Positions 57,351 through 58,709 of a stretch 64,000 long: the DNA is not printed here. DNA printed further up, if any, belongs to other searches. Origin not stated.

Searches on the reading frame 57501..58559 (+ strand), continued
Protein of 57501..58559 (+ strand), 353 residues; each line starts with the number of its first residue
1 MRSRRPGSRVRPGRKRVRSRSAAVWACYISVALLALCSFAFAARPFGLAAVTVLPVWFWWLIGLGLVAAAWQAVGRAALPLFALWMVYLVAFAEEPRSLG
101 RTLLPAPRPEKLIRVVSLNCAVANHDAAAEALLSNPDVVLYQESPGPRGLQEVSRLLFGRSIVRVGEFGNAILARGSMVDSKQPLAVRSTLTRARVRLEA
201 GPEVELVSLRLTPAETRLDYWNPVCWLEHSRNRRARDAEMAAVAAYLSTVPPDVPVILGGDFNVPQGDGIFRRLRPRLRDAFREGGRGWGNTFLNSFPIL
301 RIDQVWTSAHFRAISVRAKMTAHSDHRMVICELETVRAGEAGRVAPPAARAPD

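Call 22: predict_structure(alignment_id=A1)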
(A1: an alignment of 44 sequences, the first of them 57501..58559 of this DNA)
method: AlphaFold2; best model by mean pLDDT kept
length: 353 residues; sequences in the alignment: 44
mean_pLDDT: 92.0   pTM: 0.89
mean pLDDT of the five models: 92.0, 91.1, 90.6, 90.2, 90.2
residues with pLDDT >= 90: 299; 70-90: 26; 50-70: 22; < 50: 6
segments of 3 or more residues with pLDDT < 50: 350-353
pLDDT, mean of each block of 10 residues (from residue 1): 56 64 95 98 96 96 97 92 98 94 92 97 95 96 95 89 93 97 95 97 97 92 96 97 98 97 95 97 94 94 97 97 97 90 64 44
secondary structure, 60 per line:
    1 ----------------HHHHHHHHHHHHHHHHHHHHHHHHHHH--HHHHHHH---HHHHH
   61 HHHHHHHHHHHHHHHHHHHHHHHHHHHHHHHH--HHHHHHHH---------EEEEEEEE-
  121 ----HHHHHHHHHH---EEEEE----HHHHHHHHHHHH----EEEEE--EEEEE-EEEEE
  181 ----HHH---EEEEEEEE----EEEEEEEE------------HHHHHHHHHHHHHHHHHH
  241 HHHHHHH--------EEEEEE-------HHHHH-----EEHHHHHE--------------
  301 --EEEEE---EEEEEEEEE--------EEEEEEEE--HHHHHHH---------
elements in order: H17-43 H46-52 H56-92 H95-102 E112-119 H125-134 E138-142 H147-158 E163-167 E170-174 E176-180 E191-198 E203-210 H223-247 E256-261 H269-273 H281-285 E303-307 E311-319 E328-335 H338-344

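Call 27: fold_search(model_id=the predicted structure, library=pdb)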
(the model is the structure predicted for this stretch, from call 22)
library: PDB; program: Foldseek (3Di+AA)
matches with E <= 10: 504; with E <= 0.001: 184
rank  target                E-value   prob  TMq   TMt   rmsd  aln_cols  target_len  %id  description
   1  3mpr_B                2.0e-13  1.00  0.51  0.64   4.0       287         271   18  Crystal Structure of endonuclease/exonuclease/phosphatase family protein from Bacteroides thetaiotaomicron, Northeast  (released 2010-05-26)
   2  3mpr_C                2.8e-13  1.00  0.49  0.60   4.6       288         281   19  Crystal Structure of endonuclease/exonuclease/phosphatase family protein from Bacteroides thetaiotaomicron, Northeast  (released 2010-05-26)
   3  5inn_C                8.0e-13  1.00  0.47  0.70   4.3       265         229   18  Mouse Tdp2 D358N protein, apo state with increased disorder amongst variable DNA-binding grasp conformations (released 2016-04-27)
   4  4gyz_E                1.1e-12  1.00  0.49  0.67   4.3       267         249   19  Mus Musculus Tdp2 Bound to dAMP and Mg2+ (released 2012-10-31)
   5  3mpr_A                1.1e-12  1.00  0.50  0.61   4.0       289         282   19  Crystal Structure of endonuclease/exonuclease/phosphatase family protein from Bacteroides thetaiotaomicron, Northeast  (released 2010-05-26)
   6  4gyz_A                1.2e-12  1.00  0.49  0.69   3.9       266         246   20  Mus Musculus Tdp2 Bound to dAMP and Mg2+ (released 2012-10-31)
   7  3mpr_D                1.4e-12  1.00  0.50  0.63   4.3       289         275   18  Crystal Structure of endonuclease/exonuclease/phosphatase family protein from Bacteroides thetaiotaomicron, Northeast  (released 2010-05-26)
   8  4gz2_B                1.4e-12  1.00  0.49  0.68   3.7       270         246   18  Mus Musculus Tdp2 excluded ssDNA complex (released 2012-10-31)
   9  5j3z_A                1.4e-12  1.00  0.49  0.68   3.7       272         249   17  Crystal structure of m2hTDP2-CAT in complex with a small molecule inhibitor (released 2016-05-04)
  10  5tvq_A                2.2e-12  1.00  0.50  0.67   4.2       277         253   18  Mouse Tdp2 catalytic domain bound to SUMO2 (released 2017-09-27)
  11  4gyz_B                2.2e-12  1.00  0.49  0.67   4.2       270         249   19  Mus Musculus Tdp2 Bound to dAMP and Mg2+ (released 2012-10-31)
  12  5j3z_B                2.7e-12  1.00  0.51  0.70   3.5       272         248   19  Crystal structure of m2hTDP2-CAT in complex with a small molecule inhibitor (released 2016-05-04)
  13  4gz1_A                3.1e-12  1.00  0.49  0.67   3.8       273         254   18  Mus Musculus Tdp2 reaction product (5'-phosphorylated DNA)-Mg2+ complex at 1.5 Angstroms resolution (released 2012-10-31)
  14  5inn_D                3.1e-12  1.00  0.50  0.69   4.7       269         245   18  Mouse Tdp2 D358N protein, apo state with increased disorder amongst variable DNA-binding grasp conformations (released 2016-04-27)
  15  5inm_C                3.3e-12  1.00  0.49  0.72   3.6       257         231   19  Mouse Tdp2 protein, apo state with variable DNA-binding grasp conformations (released 2016-04-27)
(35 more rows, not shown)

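Call 34: search_protein_families(library=pfam, proteins=[P0085, P0119, P0039, P0031], max_evalue=0.01)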
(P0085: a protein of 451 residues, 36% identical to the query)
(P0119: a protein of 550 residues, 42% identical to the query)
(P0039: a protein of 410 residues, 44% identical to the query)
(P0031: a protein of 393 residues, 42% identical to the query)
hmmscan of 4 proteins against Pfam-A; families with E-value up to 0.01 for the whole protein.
P0085 (451 aa): 2 families
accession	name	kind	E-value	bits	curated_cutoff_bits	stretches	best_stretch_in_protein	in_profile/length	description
PF03372.29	Exo_endo_phos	-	4.6e-14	53.1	24.5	1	231-441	2-225/225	Endonuclease/Exonuclease/phosphatase family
PF13298.12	LigD_N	-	1.7e-10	41.5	31.1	1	7-103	1-105/107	DNA Ligase D 3'-phosphoesterase domain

P0119 (550 aa): 1 family
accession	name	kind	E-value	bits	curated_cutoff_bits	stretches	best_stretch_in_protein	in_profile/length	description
PF03372.29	Exo_endo_phos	-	2.1e-18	67.3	24.5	1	86-293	2-225/225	Endonuclease/Exonuclease/phosphatase family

P0039 (410 aa): 1 family
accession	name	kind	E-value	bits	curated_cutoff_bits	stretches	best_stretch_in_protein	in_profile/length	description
PF03372.29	Exo_endo_phos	-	3.2e-14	53.6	24.5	1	163-372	2-225/225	Endonuclease/Exonuclease/phosphatase family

P0031 (393 aa): 2 families
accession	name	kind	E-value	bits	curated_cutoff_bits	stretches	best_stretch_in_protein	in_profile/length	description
PF03372.29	Exo_endo_phos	-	2.4e-16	60.6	24.5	1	122-331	2-225/225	Endonuclease/Exonuclease/phosphatase family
PF14529.12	Exo_endo_phos_2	-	0.00025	21.3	27.4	0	234-271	7-43/117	Endonuclease-reverse transcriptase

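Call 35: find_encoding_contigs(protein=P0085, flank=8000, max_places=2)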
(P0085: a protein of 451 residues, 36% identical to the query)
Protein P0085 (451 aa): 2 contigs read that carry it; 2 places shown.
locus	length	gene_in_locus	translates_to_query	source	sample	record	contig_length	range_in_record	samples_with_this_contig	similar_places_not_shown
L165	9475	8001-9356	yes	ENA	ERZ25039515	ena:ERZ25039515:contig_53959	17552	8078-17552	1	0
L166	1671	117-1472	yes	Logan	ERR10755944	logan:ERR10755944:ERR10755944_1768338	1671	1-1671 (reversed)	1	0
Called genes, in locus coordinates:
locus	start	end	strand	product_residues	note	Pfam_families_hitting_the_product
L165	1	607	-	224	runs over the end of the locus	PF18153:Cap15_CD_rec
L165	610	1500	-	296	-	PF26305:CD_NTase_C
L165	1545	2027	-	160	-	PF02229:PC4 (weak)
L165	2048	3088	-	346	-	-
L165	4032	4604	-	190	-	PF01184:Gpr1_Fun34_YaaH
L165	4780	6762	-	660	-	PF16177:ACAS_N, PF00501:AMP-binding, PF13193:AMP-binding_C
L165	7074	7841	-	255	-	-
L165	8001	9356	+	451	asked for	PF13298:LigD_N, PF03372:Exo_endo_phos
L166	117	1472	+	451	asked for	PF13298:LigD_N, PF03372:Exo_endo_phos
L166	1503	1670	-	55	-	?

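Call 51: search_dna_similar(query=window:57501-58559:+, collection=plasmids, mode=protein, max_evalue=0.00001, max_rows=25)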
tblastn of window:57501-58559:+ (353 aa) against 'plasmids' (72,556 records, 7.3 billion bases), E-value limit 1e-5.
No match.

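Call 57: search_protein_representatives(alignment_id=A1)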
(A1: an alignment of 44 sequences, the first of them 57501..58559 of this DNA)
Query: 44 sequences, 340 profile positions. Proteins with E-value up to 0.001 (for the whole library): 15365; up to 1e-10: 5408; up to 1e-30: 590. The best 150 are listed.
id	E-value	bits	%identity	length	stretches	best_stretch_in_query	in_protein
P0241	4.4e-144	496.3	-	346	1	10-338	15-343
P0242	1.2e-136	471.8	-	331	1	12-336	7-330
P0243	3.7e-132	457.1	-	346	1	12-337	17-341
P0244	7.4e-127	439.6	-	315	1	31-338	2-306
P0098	1.0e-125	435.9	-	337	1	4-336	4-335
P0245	5.8e-125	433.4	-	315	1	25-337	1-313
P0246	8.5e-125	432.9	-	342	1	8-337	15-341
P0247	1.8e-124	431.8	-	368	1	16-337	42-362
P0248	3.7e-122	424.2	-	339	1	7-335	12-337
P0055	9.3e-122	422.9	-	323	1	13-334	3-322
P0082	3.6e-121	420.9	-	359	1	9-337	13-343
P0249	1.3e-120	419.1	-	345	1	8-337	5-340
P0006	1.6e-120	418.8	-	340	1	6-338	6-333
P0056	3.0e-120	417.9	-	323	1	13-338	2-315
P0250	3.0e-120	417.9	-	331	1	8-336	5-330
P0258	2.3e-116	405.1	-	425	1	9-337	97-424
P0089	5.0e-112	390.9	-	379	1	13-337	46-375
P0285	8.8e-107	373.6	-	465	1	10-337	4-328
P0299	2.4e-103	362.4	-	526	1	13-336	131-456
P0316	6.9e-101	354.3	-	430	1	13-337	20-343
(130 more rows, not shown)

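Call 58: search_protein_families(library=pfam, proteins=[P0258, P0299, P0285, P0316, P0247, P0089], max_evalue=0.01)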
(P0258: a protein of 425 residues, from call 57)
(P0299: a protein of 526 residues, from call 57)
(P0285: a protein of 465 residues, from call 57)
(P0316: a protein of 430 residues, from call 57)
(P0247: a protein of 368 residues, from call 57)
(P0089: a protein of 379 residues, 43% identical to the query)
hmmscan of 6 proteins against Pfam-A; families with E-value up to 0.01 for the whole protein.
P0258 (425 aa): 3 families
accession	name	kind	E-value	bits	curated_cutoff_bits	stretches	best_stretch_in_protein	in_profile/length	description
PF03372.29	Exo_endo_phos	-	4.7e-10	40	24.5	1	204-414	2-225/225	Endonuclease/Exonuclease/phosphatase family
PF14529.12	Exo_endo_phos_2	-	0.0071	16.6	27.4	0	325-353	15-42/117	Endonuclease-reverse transcriptase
PF13298.12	LigD_N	-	0.0076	16.8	31.1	0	2-79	14-103/107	DNA Ligase D 3'-phosphoesterase domain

P0299 (526 aa): 1 family
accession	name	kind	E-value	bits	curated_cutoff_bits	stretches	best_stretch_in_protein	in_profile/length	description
PF03372.29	Exo_endo_phos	-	1.1e-13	51.9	24.5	1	250-447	24-225/225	Endonuclease/Exonuclease/phosphatase family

P0285 (465 aa): 1 family
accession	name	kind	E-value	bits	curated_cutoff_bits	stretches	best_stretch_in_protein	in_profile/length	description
PF03372.29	Exo_endo_phos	-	1.3e-10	41.8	24.5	1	113-318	3-225/225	Endonuclease/Exonuclease/phosphatase family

P0316 (430 aa): 1 family
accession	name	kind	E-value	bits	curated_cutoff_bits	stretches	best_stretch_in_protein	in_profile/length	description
PF03372.29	Exo_endo_phos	-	8.8e-15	55.5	24.5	1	135-333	23-225/225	Endonuclease/Exonuclease/phosphatase family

P0247 (368 aa): 1 family
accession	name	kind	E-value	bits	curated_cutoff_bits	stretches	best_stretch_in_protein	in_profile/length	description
PF03372.29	Exo_endo_phos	-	3.2e-13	50.4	24.5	1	144-352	2-225/225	Endonuclease/Exonuclease/phosphatase family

P0089 (379 aa): 1 family
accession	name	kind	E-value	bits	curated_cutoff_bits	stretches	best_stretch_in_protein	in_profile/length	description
PF03372.29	Exo_endo_phos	-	1.9e-15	57.7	24.5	1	152-365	3-225/225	Endonuclease/Exonuclease/phosphatase family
